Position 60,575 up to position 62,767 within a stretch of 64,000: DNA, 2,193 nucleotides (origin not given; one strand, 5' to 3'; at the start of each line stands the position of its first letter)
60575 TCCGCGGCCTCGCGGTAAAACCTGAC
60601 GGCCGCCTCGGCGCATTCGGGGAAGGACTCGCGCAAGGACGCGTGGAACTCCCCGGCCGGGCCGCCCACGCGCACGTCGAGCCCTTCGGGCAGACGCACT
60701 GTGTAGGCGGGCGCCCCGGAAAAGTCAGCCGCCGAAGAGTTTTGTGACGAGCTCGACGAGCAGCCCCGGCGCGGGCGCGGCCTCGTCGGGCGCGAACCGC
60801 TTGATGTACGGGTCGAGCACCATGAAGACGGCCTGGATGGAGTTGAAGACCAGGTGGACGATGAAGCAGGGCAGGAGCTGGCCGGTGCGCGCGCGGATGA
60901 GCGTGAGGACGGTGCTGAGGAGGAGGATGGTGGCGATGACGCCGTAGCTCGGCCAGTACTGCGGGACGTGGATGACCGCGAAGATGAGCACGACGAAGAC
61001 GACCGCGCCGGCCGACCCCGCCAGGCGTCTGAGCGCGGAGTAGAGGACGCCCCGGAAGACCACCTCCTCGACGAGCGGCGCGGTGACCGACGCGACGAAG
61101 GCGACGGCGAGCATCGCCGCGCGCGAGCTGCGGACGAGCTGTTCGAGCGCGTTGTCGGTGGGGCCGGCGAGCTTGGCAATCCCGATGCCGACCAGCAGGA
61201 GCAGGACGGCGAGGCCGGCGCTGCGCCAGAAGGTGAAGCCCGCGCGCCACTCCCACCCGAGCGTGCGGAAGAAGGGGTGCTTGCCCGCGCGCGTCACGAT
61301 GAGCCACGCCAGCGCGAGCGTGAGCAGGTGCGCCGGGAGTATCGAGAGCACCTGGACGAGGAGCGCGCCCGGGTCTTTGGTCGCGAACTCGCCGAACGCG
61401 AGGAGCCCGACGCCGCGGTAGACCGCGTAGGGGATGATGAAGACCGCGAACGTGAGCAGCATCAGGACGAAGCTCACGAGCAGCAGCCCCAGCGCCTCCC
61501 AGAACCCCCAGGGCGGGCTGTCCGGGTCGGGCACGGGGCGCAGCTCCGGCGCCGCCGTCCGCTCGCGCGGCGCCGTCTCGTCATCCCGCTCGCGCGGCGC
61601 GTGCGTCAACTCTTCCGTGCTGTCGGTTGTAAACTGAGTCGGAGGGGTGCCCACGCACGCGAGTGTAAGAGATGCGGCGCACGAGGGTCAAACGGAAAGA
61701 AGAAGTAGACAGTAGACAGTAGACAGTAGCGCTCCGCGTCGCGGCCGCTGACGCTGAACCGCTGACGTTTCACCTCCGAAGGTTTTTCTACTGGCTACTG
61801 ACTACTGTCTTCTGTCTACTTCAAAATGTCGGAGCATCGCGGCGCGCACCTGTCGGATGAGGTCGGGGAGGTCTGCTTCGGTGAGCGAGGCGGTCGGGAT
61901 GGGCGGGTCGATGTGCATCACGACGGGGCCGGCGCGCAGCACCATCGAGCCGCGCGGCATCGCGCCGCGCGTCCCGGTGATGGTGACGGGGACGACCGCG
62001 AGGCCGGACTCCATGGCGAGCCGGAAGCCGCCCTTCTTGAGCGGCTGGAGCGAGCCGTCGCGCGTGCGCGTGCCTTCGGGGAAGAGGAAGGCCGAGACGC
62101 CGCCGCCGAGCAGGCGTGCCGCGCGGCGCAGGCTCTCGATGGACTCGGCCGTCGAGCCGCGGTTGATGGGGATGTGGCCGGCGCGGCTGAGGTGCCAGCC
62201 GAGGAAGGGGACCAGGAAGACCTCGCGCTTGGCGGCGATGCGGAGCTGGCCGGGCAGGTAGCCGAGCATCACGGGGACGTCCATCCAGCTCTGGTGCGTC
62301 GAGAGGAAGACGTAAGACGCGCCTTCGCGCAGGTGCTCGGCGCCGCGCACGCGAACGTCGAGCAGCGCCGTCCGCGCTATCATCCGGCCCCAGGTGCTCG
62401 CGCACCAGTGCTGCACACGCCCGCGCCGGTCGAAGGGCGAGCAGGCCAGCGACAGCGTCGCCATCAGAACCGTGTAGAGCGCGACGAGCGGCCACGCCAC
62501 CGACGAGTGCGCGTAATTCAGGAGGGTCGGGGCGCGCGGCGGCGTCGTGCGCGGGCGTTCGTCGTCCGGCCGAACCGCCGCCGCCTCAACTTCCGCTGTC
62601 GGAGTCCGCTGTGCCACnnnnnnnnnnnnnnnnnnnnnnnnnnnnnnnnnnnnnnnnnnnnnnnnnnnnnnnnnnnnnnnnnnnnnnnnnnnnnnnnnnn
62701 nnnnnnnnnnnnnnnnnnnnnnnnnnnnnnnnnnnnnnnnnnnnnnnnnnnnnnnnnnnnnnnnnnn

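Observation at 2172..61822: Palindromes built from tandem 7-nt units fill most of the longer intergenic gaps (14 loci, about 8 heptamer families)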

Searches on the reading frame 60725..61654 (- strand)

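Call 63: search_protein_families(library=pfam, proteins=[window:60725-61654:-], max_evalue=0.01)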
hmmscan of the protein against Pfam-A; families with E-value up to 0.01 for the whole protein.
window:60725-61654:- (309 aa): 1 family
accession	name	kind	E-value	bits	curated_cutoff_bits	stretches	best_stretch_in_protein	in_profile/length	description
PF02517.21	Rce1-like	-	5.9e-18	65.4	22.4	1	181-272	4-92/93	Type II CAAX prenyl endopeptidase Rce1-like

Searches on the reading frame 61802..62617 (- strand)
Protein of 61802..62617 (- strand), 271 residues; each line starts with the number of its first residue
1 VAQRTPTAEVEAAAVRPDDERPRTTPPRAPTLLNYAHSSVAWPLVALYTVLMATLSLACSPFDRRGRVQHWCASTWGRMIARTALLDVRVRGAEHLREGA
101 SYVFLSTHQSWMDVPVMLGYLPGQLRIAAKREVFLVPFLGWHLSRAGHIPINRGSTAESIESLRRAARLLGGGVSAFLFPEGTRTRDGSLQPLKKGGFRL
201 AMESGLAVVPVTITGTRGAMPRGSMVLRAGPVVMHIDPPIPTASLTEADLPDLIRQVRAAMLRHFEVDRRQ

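Call 63: search_protein_families(library=pfam, proteins=[window:61802-62617:-], max_evalue=0.01)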
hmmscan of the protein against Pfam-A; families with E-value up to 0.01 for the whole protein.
window:61802-62617:- (271 aa): 1 family
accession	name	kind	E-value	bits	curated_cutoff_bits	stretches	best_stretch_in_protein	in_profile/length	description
PF01553.26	Acyltransferase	-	1.5e-30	106.1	23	1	88-213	2-131/132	Acyltransferase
